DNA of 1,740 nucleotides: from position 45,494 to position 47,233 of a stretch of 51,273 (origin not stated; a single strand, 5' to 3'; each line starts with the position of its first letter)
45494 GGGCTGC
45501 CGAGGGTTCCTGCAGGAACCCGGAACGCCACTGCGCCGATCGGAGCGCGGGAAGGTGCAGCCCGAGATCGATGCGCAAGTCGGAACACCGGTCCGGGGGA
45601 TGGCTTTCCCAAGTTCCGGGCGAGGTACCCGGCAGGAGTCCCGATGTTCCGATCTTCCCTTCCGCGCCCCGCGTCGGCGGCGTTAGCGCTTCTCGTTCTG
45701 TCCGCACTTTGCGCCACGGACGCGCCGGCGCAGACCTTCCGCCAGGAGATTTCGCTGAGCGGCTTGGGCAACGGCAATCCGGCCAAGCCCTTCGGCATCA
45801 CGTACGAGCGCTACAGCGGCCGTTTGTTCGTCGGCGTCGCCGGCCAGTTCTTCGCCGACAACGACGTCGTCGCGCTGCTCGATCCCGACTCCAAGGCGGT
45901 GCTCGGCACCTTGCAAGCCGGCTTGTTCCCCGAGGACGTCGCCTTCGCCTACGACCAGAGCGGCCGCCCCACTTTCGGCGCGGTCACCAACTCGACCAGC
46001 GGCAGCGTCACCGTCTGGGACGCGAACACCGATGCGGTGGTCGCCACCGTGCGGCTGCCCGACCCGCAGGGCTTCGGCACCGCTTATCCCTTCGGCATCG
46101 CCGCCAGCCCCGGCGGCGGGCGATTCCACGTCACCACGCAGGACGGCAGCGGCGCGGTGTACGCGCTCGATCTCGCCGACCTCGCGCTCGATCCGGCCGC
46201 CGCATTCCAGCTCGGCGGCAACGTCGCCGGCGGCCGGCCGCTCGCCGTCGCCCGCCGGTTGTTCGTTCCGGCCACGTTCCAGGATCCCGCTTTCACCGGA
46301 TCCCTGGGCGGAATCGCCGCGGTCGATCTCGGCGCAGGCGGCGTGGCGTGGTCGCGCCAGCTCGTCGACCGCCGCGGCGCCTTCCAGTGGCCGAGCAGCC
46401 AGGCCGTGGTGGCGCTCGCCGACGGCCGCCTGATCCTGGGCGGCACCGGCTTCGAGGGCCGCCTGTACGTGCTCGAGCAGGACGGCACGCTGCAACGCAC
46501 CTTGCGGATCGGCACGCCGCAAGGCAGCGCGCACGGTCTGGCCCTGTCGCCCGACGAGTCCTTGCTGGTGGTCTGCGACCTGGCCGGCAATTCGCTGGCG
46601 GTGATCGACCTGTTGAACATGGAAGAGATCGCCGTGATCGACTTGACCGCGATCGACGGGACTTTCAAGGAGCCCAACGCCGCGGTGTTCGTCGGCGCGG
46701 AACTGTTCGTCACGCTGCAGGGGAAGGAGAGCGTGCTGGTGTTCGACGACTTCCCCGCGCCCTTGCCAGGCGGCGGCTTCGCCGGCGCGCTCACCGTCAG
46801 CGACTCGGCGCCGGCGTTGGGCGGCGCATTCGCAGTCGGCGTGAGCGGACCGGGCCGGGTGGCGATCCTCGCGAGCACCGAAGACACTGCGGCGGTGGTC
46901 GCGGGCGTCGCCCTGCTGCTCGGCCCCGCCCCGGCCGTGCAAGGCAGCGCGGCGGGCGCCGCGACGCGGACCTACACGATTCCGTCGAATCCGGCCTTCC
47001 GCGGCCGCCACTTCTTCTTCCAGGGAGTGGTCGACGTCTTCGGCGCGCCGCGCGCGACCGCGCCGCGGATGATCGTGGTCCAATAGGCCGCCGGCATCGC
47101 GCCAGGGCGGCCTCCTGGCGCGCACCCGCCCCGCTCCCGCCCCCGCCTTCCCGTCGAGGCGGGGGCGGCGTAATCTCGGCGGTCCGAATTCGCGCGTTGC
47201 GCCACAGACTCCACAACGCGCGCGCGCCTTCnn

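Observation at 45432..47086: Cobalamin riboswitch controls a secreted beta-propeller protein rather than a known B12 gene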

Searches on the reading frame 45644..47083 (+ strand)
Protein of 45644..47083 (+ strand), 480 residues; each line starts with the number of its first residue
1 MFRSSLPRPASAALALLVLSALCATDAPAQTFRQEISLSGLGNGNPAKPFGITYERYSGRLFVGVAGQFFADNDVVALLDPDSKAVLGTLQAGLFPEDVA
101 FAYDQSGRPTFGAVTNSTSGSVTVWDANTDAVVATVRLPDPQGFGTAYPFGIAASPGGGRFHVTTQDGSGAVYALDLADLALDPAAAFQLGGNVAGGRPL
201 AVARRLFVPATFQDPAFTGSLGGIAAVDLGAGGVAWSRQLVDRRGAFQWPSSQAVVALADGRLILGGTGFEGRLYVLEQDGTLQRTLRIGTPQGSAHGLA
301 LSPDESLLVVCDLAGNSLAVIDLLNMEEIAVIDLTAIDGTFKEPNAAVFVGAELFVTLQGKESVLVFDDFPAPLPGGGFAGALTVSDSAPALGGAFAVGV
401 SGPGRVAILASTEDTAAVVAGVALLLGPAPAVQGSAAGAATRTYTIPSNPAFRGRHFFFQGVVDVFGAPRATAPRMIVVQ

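Call 9: search_protein_families(library=pfam, proteins=[window:45644-47083:+], max_evalue=1)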
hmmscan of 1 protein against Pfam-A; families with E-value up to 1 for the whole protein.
window:45644-47083:+ (480 aa): 5 families
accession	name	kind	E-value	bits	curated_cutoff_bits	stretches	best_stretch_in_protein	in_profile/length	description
PF23414.1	Beta-prop_EML_2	-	0.0049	16.7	90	1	113-174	13-67/266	Echinoderm microtubule-associated protein second beta-propeller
PF13360.13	PQQ_2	-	0.0098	16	27.6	1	119-297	2-154/233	Outer membrane protein assembly factor BamB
PF07433.17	DUF1513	-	0.033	13.7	27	1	112-168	231-286/304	Protein of unknown function (DUF1513)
PF08450.18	SGL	-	0.12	12.4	26.3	1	271-323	114-163/246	SMP-30/Gluconolactonase/LRE-like region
PF02239.22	Cytochrom_D1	-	0.3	10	25.5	0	69-143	288-361/368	Cytochrome D1 heme domain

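Call 10: search_protein_families(library=ncbifam, proteins=[window:45644-47083:+], max_evalue=1)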
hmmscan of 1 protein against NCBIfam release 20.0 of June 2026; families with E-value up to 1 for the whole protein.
window:45644-47083:+ (480 aa): 6 families
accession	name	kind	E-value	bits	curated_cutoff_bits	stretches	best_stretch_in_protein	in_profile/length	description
TIGR03866.1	PQQ_ABC_repeats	subfamily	7.6e-09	35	287.3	1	48-176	42-153/310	PQQ-dependent catabolism-associated beta-propeller protein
TIGR02276.1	beta_rpt_yvtn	repeat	1.1e-07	31.8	27.85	1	114-137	8-31/42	beta-propeller repeat protein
NF052340.1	hydrazine_beta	equivalog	9.4e-06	24.9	560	2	285-327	24-66/372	hydrazine synthase subunit beta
NF052342.1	hydrazine_BC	exception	0.00031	19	1250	1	74-140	61-123/690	hydrazine synthase subunit beta-gamma fusion subunit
NF052280.1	7_blade_YncE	equivalog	0.0014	17.6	400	1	50-141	30-118/338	7-bladed beta-propeller protein YncE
NF052460.1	L-NosZ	equivalog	0.017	13.6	700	1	258-335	140-215/480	clade III lactonase-type nitrous-oxide reductase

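Call 11: search_solved_structures(query=window:45644-47083:+, max_evalue=10, show_alignments=2)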
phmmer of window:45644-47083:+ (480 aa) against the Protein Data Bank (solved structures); distinct sequences matched with E-value up to 10: 2.
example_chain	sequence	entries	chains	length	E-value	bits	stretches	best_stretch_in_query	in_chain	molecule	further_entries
1l0q_A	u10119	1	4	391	9.4e-06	27.8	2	73-166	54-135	Surface layer protein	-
5c2v_B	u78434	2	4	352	0.13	14.1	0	298-332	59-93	HYDRAZINE SYNTHASE BETA SUBUNIT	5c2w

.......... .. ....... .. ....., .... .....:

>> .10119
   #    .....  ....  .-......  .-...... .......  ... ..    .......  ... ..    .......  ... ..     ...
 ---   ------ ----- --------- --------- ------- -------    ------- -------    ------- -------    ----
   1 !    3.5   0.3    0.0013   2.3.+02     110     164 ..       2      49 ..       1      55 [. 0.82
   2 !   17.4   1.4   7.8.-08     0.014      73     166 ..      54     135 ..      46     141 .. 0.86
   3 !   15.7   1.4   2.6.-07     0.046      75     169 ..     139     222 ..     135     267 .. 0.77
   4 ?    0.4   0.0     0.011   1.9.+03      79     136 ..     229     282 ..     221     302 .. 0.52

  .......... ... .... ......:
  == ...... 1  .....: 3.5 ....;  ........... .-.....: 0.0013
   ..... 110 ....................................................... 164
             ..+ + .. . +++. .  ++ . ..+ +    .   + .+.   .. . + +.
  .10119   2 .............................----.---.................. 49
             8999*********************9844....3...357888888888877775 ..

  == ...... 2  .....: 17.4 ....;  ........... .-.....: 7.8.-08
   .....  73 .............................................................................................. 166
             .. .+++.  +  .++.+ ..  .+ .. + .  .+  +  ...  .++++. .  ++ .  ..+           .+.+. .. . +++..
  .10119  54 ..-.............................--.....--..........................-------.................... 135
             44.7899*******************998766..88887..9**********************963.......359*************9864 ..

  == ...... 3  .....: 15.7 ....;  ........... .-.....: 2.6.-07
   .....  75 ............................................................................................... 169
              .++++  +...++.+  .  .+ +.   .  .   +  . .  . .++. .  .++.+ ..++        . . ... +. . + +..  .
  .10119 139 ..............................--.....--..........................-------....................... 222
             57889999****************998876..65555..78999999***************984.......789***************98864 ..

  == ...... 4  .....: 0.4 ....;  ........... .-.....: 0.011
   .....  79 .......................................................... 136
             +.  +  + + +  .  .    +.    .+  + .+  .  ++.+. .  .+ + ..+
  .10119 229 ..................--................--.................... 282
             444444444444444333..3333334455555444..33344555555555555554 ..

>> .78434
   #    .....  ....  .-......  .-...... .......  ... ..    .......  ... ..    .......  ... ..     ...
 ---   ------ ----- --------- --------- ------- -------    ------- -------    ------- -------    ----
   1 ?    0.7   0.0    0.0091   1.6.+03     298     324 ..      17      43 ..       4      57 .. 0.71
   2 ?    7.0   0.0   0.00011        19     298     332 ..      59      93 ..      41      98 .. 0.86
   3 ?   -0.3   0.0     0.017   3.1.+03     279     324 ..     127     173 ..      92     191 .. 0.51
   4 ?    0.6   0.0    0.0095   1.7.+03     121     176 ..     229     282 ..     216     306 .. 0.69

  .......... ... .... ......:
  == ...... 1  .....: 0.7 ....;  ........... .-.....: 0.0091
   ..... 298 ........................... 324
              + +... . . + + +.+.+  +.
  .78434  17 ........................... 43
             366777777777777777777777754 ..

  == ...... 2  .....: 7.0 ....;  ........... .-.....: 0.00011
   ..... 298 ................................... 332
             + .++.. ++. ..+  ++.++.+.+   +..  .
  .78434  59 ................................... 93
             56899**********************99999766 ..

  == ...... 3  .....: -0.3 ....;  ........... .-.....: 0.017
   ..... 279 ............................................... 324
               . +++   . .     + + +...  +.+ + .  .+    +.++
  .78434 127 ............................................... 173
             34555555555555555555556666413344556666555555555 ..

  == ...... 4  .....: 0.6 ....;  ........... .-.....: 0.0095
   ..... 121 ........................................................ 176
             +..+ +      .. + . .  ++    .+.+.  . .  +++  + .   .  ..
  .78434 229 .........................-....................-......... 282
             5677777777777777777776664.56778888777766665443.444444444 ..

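Call 12: find_homologous_proteins(query=window:45644-47083:+, max_evalue=0.001)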
Query window:45644-47083:+ (480 aa): 17 proteins with E <= 0.001 among 8000 candidates.
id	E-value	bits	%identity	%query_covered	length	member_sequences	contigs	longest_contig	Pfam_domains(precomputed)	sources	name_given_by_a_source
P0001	2.0e-279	945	100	92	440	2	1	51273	-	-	-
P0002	3.5e-131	456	47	99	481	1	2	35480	-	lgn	-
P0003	6.8e-130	452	51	94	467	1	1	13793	-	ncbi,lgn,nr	ncbi:MAG: hypothetical protein D6702_10015 [Planctomycetota bacterium]|nr:MAG: hypothetical protein 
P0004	6.3e-124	432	48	94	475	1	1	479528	-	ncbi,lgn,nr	ncbi:MAG: hypothetical protein DWQ01_20285 [Planctomycetota bacterium]|nr:MAG: hypothetical protein 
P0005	1.4e-123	431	51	94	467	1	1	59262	-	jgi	-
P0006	7.2e-121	422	50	94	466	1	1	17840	-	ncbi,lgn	-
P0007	2.9e-116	407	49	94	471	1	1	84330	-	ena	-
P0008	8.5e-103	363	45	97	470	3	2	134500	-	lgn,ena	-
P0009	8.5e-102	359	44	94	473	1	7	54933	-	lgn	-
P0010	1.1e-100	356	41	95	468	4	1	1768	-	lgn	-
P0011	3.1e-100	354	43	96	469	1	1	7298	-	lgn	-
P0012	3.5e-97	344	44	94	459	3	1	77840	-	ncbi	ncbi:MAG: YncE family protein [Planctomycetota bacterium]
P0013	2.3e-96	341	43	94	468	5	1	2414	-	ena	-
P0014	1.1e-95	339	42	94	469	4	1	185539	-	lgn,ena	-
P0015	3.6e-91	324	42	94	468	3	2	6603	-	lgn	-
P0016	2.6e-87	312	40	98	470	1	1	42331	-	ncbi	ncbi:MAG: hypothetical protein ACPG31_03710 [Planctomycetota bacterium]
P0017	4.7e-77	278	40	97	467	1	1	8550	-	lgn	-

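Call 17: find_encoding_contigs(protein=P0004, flank=8000, max_places=2)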
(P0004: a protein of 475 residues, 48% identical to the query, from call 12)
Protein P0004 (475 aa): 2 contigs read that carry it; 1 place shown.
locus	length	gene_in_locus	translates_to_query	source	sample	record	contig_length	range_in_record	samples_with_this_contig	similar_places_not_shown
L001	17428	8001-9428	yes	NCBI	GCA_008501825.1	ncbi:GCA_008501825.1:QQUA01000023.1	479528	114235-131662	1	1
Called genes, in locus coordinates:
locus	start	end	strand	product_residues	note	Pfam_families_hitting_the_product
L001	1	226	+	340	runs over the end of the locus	PF12838:Fer4_7 (faint), PF13534:Fer4_17 (faint), PF13187:Fer4_9 (weak)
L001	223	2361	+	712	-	PF00122:E1-E2_ATPase, PF00702:Hydrolase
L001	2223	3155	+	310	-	PF13386:DsbD_2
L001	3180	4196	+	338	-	PF00034:Cytochrom_C, PF13442:Cytochrome_CBB3, PF00034:Cytochrom_C, PF13442:Cytochrome_CBB3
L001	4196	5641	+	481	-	PF00115:COX1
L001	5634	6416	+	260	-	PF02433:FixO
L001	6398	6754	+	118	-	PF03597:FixS (weak)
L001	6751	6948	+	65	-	-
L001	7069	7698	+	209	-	PF05118:Asp_Arg_Hydrox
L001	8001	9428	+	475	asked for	-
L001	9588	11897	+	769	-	PF14559:TPR_19 (faint), PF07607:DUF1570 (weak), PF13485:Peptidase_MA_2 (weak)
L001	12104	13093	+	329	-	PF20030:bpMoxR, PF07726:AAA_3, PF07728:AAA_5, PF17863:AAA_lid_2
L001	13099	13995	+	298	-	PF01882:DUF58, PF13519:VWA_2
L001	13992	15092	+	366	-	-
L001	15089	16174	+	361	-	PF07584:BatA (weak), PF00092:VWA, PF06707:DUF1194 (faint), PF13519:VWA_2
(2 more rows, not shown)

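Call 18: find_encoding_contigs(protein=P0003, flank=8000, max_places=2)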
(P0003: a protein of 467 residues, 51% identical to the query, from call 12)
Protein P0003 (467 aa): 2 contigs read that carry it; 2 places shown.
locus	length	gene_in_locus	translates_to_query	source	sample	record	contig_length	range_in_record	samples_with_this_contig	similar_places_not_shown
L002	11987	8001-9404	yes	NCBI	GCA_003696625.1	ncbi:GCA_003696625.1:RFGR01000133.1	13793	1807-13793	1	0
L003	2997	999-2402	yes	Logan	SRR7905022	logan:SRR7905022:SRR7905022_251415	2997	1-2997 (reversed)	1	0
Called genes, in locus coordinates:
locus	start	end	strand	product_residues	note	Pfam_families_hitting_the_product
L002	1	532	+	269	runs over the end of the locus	PF00132:Hexapep (weak), PF25084:LbH_EIF2B (faint), PF25087:GMPPB_C (weak), PF13720:Acetyltransf_11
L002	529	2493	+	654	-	PF16177:ACAS_N, PF00501:AMP-binding, PF13193:AMP-binding_C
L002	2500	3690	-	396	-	PF01053:Cys_Met_Meta_PP, PF00155:Aminotran_1_2 (weak), PF01212:Beta_elim_lyase (weak)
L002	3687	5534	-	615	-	PF07940:Hepar_II_III_C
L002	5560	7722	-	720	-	PF01120:Alpha_L_fucos, PF13290:CHB_HEX_C_1, PF13287:Fn3_assoc, PF07691:PA14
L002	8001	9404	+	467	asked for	-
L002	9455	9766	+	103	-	-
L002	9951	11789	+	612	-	PF02128:Peptidase_M36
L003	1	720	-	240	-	?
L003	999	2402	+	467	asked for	-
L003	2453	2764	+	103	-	-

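Call 19: find_encoding_contigs(protein=P0008, flank=8000, max_places=2)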
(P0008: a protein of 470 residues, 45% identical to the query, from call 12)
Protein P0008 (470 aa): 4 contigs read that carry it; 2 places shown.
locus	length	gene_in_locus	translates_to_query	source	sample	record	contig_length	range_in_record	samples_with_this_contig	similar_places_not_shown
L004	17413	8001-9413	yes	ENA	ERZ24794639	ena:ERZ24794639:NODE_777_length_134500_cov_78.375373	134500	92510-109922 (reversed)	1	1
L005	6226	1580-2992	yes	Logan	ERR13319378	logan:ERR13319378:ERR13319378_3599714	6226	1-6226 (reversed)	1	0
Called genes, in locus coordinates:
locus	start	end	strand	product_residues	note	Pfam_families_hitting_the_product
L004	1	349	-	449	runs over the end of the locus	PF07969:Amidohydro_3, PF01979:Amidohydro_1 (faint)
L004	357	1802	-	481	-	PF01979:Amidohydro_1, PF07969:Amidohydro_3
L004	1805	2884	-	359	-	PF01979:Amidohydro_1, PF07969:Amidohydro_3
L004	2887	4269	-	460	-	-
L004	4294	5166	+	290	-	-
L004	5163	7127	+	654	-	PF16177:ACAS_N, PF00501:AMP-binding, PF13193:AMP-binding_C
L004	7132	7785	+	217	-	PF03932:CutC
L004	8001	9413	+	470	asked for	-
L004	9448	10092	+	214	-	-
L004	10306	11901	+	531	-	PF07676:PD40 (faint), PF26549:Tricorn_N (faint)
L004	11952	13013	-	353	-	PF00180:Iso_dh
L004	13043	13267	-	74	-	PF01206:TusA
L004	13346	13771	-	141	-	-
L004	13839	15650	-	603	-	PF00664:ABC_membrane, PF00005:ABC_tran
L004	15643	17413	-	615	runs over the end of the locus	PF00664:ABC_membrane, PF00005:ABC_tran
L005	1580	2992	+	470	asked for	-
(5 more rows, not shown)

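Call 20: find_encoding_contigs(protein=P0005, flank=8000, max_places=1)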
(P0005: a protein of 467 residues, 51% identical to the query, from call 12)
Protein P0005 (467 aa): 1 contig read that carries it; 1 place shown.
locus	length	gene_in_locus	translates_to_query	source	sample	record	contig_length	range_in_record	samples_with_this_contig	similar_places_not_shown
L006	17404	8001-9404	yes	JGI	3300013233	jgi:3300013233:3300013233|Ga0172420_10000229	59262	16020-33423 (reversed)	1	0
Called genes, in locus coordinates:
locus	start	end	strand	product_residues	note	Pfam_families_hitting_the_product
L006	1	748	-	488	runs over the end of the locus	PF07969:Amidohydro_3, PF01979:Amidohydro_1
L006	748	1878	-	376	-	PF01979:Amidohydro_1, PF07969:Amidohydro_3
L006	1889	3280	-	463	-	-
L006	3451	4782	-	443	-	-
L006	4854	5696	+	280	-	PF00132:Hexapep (weak), PF25084:LbH_EIF2B (faint), PF25087:GMPPB_C, PF00132:Hexapep, PF13720:Acetyltransf_11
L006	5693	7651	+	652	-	PF16177:ACAS_N, PF00501:AMP-binding, PF13193:AMP-binding_C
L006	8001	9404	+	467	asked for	-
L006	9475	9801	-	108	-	-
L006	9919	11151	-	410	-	PF07690:MFS_1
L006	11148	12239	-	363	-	PF00180:Iso_dh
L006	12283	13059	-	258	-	PF00376:MerR, PF13411:MerR_1, PF09278:MerR-DNA-bind (weak), PF07739:TipAS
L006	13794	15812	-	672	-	PF00694:Aconitase_C, PF00330:Aconitase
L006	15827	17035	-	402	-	PF00108:Thiolase_N, PF02803:Thiolase_C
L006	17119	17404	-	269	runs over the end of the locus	PF00378:ECH_1, PF16113:ECH_2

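Call 21: find_encoding_contigs(protein=P0007, flank=8000, max_places=1)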
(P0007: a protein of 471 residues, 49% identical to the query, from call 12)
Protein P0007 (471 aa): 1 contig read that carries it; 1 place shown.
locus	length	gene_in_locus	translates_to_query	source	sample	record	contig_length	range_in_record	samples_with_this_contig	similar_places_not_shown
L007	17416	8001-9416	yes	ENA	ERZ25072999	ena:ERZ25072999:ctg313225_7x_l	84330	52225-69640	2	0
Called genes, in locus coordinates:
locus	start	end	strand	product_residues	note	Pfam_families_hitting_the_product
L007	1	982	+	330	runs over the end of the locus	PF00037:Fer4 (faint), PF12838:Fer4_7 (faint), PF13237:Fer4_10 (faint), PF13746:Fer4_18 (faint), PF13187:Fer4_9 (weak)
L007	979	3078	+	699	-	PF00122:E1-E2_ATPase, PF00702:Hydrolase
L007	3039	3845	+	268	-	PF13386:DsbD_2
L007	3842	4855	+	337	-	PF00034:Cytochrom_C, PF13442:Cytochrome_CBB3, PF00034:Cytochrom_C, PF13442:Cytochrome_CBB3 (weak)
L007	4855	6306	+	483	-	PF00115:COX1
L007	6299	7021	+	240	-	PF02433:FixO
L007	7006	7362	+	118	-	PF03597:FixS (weak)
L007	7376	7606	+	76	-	-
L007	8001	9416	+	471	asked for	-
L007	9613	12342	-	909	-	PF02985:HEAT (faint), PF13646:HEAT_2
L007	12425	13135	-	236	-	PF00072:Response_reg, PF00486:Trans_reg_C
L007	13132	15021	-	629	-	PF00512:HisKA, PF02518:HATPase_c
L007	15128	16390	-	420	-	PF00109:ketoacyl-synt, PF02801:Ketoacyl-synt_C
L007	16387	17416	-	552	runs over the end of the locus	PF00501:AMP-binding, PF13193:AMP-binding_C (weak)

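Call 22: find_encoding_contigs(protein=P0009, flank=8000, max_places=1)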
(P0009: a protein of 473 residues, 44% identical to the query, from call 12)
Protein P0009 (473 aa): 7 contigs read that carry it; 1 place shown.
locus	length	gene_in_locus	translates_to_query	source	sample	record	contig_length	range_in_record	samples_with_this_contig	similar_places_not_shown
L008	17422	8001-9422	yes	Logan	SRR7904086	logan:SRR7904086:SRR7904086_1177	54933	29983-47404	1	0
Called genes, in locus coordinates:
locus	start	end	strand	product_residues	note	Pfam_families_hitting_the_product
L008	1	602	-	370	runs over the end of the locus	PF01979:Amidohydro_1, PF07969:Amidohydro_3 (weak)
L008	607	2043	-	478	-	-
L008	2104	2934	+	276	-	PF25084:LbH_EIF2B (faint), PF21711:DCTN5 (faint), PF25087:GMPPB_C (weak), PF00132:Hexapep (weak), PF13720:Acetyltransf_11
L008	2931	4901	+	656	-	PF16177:ACAS_N, PF00501:AMP-binding, PF13193:AMP-binding_C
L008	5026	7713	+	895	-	PF25778:DUF7948, PF06739:SBBP (weak)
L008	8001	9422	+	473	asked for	-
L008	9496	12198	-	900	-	PF13646:HEAT_2 (weak)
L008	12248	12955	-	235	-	PF00072:Response_reg, PF00486:Trans_reg_C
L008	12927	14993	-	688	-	PF00512:HisKA, PF02518:HATPase_c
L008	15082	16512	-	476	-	PF01554:MatE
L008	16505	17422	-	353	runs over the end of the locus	PF00180:Iso_dh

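Call 23: find_encoding_contigs(protein=P0014, flank=8000, max_places=1)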
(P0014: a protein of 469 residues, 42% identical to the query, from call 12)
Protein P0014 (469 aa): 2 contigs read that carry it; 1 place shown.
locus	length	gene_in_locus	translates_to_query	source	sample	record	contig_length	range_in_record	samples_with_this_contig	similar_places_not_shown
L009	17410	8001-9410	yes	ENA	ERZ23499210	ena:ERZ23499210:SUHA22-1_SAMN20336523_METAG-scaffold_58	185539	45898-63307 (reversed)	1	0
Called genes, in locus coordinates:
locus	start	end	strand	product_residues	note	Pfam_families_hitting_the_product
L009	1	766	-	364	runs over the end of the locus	PF01979:Amidohydro_1, PF07969:Amidohydro_3 (weak)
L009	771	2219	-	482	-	-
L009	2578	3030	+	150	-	PF13720:Acetyltransf_11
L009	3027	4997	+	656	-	PF16177:ACAS_N, PF00501:AMP-binding, PF13193:AMP-binding_C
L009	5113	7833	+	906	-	PF25778:DUF7948, PF06739:SBBP (weak)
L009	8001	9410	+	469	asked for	-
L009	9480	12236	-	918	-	PF13646:HEAT_2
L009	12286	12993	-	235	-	PF00072:Response_reg, PF00486:Trans_reg_C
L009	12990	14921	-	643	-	PF00512:HisKA, PF02518:HATPase_c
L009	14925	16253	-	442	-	PF01554:MatE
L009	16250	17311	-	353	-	PF00180:Iso_dh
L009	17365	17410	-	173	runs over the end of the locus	PF10604:Polyketide_cyc2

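Call 25: predict_structure(alignment_id=A1)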
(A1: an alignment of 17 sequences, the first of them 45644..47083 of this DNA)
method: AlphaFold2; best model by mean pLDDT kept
length: 480 residues; sequences in the alignment: 17
mean_pLDDT: 91.6   pTM: 0.89
mean pLDDT of the five models: 91.6, 91.3, 90.3, 90.0, 89.3
residues with pLDDT >= 90: 396; 70-90: 54; 50-70: 3; < 50: 27
segments of 3 or more residues with pLDDT < 50: 1-16, 18-28
pLDDT, mean of each block of 10 residues (from residue 1): 37 48 46 95 97 97 96 98 98 98 96 98 98 98 92 95 95 97 95 94 96 85 94 91 84 95 94 95 94 91 97 96 94 95 97 97 96 88 97 98 97 92 90 97 97 94 93 96
secondary structure, 60 per line:
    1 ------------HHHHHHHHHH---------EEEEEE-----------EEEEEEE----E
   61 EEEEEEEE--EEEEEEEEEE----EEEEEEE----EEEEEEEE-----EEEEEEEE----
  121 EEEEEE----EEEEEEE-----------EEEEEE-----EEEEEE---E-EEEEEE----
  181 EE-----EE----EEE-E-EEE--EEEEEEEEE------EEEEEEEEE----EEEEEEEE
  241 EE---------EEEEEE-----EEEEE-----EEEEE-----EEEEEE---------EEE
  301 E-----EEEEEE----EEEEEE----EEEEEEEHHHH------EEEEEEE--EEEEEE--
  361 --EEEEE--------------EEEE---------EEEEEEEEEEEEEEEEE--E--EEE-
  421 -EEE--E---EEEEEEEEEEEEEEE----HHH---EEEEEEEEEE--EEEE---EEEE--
elements in order: H13-22 E32-37 E49-55 E60-68 E71-80 E85-91 E96-103 E109-116 E121-126 E131-137 E149-154 E160-165 E171-176 E194-196 E200-202 E205-213 E220-228 E233-242 E252-257 E263-267 E273-277 E283-288 E298-301 E307-312 E317-322 E327-333 H334-337 E344-350 E353-358 E363-367 E382-385 E395-411 E417-419 E422-424 E431-445 E456-465 E468-471 E475-478
